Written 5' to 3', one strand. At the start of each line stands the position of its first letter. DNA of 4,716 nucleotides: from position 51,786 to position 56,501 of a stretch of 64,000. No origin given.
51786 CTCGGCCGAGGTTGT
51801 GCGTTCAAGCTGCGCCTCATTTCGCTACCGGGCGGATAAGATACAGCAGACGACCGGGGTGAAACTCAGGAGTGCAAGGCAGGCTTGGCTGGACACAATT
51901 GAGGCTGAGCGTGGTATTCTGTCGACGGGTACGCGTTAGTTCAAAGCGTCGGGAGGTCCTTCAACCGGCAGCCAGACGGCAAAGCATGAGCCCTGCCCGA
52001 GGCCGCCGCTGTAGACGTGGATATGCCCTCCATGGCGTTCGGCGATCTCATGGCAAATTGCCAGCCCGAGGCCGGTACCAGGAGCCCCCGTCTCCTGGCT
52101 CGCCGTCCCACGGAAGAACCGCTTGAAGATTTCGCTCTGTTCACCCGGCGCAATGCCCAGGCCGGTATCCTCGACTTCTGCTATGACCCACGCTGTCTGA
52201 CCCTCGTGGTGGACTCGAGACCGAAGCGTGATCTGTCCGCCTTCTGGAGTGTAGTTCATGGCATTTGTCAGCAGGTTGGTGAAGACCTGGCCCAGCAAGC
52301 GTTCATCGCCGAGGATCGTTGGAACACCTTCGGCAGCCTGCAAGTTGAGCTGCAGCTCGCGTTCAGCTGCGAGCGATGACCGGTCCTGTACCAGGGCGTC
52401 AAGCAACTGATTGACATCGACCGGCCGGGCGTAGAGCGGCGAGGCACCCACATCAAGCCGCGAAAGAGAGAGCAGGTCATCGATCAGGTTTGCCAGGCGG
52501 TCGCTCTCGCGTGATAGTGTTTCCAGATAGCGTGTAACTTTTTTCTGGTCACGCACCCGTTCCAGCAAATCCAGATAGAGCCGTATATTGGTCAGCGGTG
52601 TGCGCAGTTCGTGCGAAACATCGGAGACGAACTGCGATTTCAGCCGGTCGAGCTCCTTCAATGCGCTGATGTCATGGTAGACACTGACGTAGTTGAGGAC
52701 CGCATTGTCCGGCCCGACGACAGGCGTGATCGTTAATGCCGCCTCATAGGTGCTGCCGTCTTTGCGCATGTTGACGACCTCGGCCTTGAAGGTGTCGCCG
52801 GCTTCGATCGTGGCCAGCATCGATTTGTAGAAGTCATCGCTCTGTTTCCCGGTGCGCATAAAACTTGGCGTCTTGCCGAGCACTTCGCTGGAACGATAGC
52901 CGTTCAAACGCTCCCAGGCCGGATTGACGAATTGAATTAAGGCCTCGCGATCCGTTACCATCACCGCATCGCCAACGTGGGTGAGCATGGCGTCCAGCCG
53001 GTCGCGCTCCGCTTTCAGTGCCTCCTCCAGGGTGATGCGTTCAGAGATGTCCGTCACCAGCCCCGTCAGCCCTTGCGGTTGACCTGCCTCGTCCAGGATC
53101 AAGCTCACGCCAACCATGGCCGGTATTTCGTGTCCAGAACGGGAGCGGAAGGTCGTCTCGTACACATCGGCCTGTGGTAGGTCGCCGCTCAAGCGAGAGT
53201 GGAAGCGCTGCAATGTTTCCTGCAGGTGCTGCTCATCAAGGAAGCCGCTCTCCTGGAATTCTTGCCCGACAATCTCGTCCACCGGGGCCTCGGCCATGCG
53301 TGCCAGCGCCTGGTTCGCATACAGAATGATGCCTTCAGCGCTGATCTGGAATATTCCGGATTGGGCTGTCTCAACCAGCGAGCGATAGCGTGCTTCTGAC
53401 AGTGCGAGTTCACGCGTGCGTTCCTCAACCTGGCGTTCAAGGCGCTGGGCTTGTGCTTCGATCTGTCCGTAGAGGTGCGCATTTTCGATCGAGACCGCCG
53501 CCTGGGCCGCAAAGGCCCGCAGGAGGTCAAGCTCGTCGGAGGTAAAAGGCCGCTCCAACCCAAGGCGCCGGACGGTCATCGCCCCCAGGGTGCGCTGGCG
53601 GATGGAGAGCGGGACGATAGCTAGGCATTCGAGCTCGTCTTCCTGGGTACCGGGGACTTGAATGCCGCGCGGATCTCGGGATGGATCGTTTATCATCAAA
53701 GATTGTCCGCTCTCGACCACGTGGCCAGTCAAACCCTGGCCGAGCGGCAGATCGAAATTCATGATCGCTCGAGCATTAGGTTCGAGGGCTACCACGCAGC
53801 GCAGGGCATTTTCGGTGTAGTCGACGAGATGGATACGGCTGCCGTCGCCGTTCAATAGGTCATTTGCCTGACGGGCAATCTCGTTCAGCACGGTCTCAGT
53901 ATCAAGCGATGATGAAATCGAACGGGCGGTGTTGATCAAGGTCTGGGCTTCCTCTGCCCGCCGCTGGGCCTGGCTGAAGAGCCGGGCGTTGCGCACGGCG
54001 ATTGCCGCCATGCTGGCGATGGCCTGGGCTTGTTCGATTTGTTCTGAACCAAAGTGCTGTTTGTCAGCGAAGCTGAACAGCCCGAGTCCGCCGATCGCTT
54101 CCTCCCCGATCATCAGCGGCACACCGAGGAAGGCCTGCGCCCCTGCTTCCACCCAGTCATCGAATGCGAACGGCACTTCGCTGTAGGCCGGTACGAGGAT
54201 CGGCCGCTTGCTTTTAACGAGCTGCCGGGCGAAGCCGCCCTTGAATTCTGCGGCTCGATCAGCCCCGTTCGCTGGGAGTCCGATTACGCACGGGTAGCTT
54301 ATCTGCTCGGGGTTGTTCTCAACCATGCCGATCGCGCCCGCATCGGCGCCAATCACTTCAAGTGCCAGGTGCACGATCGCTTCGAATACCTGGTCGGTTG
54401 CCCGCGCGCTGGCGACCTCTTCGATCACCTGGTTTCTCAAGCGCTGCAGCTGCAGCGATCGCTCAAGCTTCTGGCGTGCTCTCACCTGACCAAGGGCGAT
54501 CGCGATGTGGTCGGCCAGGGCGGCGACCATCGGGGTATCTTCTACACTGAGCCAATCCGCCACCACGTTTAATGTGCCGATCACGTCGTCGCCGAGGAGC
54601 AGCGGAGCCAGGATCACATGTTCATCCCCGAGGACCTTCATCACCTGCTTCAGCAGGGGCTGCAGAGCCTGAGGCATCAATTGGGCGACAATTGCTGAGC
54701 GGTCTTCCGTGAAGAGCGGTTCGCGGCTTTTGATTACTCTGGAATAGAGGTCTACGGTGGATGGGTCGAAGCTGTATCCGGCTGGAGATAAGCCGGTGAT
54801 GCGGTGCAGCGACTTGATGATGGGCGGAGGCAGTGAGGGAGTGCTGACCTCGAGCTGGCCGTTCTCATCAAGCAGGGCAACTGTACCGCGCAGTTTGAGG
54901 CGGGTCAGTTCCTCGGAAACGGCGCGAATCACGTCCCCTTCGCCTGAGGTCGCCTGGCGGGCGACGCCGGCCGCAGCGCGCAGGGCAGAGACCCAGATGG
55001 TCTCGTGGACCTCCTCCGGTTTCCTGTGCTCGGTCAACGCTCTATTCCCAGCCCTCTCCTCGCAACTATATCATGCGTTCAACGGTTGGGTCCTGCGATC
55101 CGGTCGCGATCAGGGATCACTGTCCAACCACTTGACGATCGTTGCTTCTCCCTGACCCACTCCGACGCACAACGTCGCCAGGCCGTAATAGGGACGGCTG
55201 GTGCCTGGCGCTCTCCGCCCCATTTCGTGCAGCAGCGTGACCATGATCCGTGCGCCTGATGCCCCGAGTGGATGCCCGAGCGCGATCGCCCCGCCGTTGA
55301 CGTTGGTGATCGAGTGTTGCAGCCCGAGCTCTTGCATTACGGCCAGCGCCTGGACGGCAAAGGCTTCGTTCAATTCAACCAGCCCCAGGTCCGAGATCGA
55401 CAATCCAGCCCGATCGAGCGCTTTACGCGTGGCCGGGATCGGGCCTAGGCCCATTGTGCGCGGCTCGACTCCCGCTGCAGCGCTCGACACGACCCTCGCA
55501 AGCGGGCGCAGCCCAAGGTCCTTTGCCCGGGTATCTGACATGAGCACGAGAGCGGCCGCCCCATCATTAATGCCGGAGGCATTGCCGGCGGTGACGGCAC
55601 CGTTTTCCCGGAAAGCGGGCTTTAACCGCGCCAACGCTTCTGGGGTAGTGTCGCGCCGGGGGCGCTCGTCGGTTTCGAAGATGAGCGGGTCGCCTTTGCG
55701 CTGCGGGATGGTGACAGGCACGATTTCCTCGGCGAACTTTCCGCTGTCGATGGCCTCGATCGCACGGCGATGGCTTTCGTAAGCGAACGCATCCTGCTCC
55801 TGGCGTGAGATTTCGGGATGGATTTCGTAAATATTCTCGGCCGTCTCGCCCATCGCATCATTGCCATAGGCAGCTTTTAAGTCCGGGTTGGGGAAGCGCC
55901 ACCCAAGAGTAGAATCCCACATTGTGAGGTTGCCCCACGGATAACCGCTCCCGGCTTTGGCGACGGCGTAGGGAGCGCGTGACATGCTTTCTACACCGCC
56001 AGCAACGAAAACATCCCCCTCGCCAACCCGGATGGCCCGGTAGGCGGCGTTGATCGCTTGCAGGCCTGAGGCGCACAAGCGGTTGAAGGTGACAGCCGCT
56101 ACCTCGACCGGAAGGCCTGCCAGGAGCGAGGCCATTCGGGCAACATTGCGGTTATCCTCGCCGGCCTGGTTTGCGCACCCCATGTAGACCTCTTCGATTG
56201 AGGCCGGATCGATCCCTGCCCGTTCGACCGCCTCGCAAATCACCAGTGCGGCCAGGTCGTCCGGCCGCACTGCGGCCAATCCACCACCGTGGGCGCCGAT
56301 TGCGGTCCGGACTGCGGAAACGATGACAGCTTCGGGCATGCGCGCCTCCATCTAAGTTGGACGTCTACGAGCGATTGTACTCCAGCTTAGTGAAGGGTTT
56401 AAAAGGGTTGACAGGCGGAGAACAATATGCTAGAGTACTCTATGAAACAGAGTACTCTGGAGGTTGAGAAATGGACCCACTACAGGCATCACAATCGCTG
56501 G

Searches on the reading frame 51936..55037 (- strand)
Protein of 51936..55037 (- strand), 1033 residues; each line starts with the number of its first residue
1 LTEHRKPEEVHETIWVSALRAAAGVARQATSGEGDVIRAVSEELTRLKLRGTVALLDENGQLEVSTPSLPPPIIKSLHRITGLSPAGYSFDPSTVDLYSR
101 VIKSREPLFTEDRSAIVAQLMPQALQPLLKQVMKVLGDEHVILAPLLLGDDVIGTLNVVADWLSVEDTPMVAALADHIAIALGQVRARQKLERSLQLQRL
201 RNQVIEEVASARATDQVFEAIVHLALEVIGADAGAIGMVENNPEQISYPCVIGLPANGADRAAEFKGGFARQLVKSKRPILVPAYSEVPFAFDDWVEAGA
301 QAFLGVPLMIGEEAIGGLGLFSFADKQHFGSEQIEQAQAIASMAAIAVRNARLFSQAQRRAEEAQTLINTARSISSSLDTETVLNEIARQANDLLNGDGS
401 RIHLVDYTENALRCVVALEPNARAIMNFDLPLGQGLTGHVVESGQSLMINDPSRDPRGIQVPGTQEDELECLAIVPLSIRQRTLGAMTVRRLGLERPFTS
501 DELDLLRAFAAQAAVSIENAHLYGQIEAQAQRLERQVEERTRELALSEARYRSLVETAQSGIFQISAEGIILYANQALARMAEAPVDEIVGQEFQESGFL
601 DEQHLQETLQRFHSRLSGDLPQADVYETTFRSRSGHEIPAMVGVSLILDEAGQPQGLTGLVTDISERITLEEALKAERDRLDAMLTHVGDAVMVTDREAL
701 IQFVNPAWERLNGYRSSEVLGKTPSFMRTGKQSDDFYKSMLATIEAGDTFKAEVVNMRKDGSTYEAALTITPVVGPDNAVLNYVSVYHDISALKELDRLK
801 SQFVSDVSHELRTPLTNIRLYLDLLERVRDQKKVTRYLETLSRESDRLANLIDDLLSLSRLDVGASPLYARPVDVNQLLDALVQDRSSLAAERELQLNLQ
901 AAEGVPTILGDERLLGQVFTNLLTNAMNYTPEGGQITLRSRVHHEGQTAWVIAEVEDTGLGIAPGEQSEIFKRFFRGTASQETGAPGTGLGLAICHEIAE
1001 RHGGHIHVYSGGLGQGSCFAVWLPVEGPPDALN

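Call 80: search_protein_families(library=pfam, max_evalue=0.00001, proteins=[window:51936-55037:-])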
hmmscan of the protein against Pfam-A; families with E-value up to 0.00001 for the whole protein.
window:51936-55037:- (1033 aa): 9 families
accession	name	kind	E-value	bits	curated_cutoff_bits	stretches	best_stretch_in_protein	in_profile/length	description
PF13185.12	GAF_2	-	2e-36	125.7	28.6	2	378-518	2-136/136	GAF domain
PF01590.32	GAF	-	1.2e-32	113.7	22.4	2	379-517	1-133/133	GAF domain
PF02518.31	HATPase_c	-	4e-27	95.3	26.4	1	910-1026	1-110/111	Histidine kinase-, DNA gyrase B-, and HSP90-like ATPase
PF00989.32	PAS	-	8.2e-27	93.9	22.6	2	680-790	2-113/113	PAS fold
PF13426.13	PAS_9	-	4.4e-23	81.9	27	2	690-791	2-102/103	PAS domain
PF00512.31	HisKA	-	5.6e-20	71.6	26.9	1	800-862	2-64/66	His Kinase A (phospho-acceptor) domain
PF13492.12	GAF_3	-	2.6e-19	70.4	27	1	381-519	3-129/129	GAF domain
PF08448.16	PAS_4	-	4.5e-18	65.9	23.1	2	556-667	2-108/110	PAS fold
PF13188.13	PAS_8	-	1.8e-12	47.1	21.8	0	549-609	1-61/65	PAS domain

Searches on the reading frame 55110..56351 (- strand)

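Call 80: search_protein_families(library=pfam, max_evalue=0.00001, proteins=[window:55110-56351:-])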
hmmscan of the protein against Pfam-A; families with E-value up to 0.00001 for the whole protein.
window:55110-56351:- (413 aa): 3 families
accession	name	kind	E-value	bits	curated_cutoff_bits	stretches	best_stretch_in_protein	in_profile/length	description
PF00108.29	Thiolase_N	-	3.6e-84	282.7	26.4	1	9-273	2-259/260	Thiolase, N-terminal domain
PF02803.24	Thiolase_C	-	1.1e-44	151.4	27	1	282-407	2-122/123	Thiolase, C-terminal domain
PF00109.32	ketoacyl-synt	-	2.9e-08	34.1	20.8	1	37-124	96-205/252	Beta-ketoacyl synthase, N-terminal domain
